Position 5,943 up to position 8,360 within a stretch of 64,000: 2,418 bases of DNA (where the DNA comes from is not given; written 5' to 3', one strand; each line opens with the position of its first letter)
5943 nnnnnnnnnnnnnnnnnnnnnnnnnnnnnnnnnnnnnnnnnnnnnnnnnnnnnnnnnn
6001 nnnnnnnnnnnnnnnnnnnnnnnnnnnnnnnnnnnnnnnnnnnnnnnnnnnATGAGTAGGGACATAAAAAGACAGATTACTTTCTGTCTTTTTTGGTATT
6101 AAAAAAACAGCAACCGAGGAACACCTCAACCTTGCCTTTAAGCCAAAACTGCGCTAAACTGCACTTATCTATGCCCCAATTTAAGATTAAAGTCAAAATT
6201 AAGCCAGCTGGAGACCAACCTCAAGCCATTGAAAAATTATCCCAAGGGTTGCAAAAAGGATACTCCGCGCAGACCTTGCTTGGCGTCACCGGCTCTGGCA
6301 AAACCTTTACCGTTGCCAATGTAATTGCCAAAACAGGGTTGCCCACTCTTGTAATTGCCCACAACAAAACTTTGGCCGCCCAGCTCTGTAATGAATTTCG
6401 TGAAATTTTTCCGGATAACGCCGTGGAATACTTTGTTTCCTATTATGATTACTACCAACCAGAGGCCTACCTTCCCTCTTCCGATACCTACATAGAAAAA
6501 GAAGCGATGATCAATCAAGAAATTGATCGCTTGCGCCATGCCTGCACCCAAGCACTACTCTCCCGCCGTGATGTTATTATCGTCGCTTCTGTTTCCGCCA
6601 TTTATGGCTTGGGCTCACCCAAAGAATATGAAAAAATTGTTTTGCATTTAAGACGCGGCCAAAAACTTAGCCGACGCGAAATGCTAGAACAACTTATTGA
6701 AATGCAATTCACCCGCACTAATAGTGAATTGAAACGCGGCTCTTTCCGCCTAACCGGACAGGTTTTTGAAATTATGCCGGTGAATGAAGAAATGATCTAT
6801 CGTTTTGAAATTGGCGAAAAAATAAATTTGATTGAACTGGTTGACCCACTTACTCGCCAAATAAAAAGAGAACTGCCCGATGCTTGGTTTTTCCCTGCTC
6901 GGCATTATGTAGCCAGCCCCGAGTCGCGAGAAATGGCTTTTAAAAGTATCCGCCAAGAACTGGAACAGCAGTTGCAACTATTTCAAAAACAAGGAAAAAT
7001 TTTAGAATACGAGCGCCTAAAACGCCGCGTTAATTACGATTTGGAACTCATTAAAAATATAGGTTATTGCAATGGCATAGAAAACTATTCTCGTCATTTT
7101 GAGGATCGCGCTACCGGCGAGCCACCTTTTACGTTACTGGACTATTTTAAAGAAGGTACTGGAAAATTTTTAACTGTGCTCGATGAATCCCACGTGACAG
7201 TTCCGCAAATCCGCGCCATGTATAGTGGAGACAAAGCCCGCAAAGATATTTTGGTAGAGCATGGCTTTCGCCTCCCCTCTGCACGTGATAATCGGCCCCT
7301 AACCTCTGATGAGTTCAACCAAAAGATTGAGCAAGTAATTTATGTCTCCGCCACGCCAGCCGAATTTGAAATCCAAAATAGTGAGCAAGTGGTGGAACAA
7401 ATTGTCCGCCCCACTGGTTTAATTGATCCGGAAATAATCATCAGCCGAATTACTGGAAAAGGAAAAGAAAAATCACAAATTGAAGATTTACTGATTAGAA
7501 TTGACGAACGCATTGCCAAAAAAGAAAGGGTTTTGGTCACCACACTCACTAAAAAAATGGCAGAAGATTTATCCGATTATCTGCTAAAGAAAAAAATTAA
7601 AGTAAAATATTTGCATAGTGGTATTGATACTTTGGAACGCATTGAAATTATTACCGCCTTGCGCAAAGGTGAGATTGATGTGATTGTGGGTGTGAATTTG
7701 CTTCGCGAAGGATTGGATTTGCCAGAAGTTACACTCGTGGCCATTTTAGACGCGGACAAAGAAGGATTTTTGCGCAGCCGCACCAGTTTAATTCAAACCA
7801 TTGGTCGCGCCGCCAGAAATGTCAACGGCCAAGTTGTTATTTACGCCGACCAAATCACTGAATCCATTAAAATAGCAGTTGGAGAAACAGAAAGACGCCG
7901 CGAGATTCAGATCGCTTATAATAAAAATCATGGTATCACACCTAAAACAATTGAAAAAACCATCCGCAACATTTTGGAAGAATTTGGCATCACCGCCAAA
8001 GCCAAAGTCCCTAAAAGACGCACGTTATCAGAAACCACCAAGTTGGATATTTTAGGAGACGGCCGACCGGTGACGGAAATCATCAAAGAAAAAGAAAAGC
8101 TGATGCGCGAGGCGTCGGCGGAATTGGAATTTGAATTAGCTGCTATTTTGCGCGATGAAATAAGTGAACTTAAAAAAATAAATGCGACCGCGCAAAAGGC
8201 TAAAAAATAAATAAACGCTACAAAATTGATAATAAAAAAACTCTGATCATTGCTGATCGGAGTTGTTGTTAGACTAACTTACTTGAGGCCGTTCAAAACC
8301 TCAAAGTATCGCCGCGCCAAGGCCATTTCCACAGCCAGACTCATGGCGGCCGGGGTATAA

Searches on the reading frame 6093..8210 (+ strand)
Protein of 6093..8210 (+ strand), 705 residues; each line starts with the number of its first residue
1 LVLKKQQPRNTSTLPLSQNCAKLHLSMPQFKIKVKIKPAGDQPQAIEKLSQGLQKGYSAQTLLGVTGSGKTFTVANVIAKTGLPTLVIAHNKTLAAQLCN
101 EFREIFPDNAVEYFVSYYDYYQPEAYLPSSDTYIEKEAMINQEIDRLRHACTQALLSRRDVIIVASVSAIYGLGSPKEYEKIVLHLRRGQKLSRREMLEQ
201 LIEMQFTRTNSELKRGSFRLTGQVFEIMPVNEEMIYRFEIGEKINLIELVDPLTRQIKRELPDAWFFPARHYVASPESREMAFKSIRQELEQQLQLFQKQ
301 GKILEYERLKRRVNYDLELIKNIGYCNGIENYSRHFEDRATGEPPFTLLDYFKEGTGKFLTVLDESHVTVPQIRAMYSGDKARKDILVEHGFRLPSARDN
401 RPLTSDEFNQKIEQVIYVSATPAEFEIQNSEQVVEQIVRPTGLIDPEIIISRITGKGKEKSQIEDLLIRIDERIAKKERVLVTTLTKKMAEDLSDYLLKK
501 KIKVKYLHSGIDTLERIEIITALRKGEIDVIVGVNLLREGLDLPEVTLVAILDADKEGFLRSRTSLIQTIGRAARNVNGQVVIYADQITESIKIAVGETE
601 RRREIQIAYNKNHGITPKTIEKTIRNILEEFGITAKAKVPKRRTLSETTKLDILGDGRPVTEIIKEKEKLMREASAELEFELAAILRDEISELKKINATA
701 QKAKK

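Call 37: search_protein_families(library=pfam, proteins=[window:6093-8210:+], max_evalue=0.0001)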
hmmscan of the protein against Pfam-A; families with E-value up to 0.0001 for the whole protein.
window:6093-8210:+ (705 aa): 6 families
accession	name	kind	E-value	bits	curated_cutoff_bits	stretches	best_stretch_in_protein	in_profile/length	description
PF00271.37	Helicase_C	-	2.6e-21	76.3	23.5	1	467-576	10-109/110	Helicase conserved C-terminal domain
PF12344.14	UvrB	-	3.1e-20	72.2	27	1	584-625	2-43/43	Ultra-violet resistance protein B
PF17757.6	UvrB_inter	-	1.3e-19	70.5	22.9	1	184-272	1-91/91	UvrB interaction domain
PF04851.21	ResIII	-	3.9e-10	40.3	22.5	1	36-117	2-84/164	Type III restriction enzyme, res subunit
PF02151.25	UVR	-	7.3e-09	35.5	21.5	1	662-695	2-35/36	UvrB/uvrC motif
PF00270.35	DEAD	-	8.8e-07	29.2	26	0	42-112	4-77/167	DEAD/DEAH box helicase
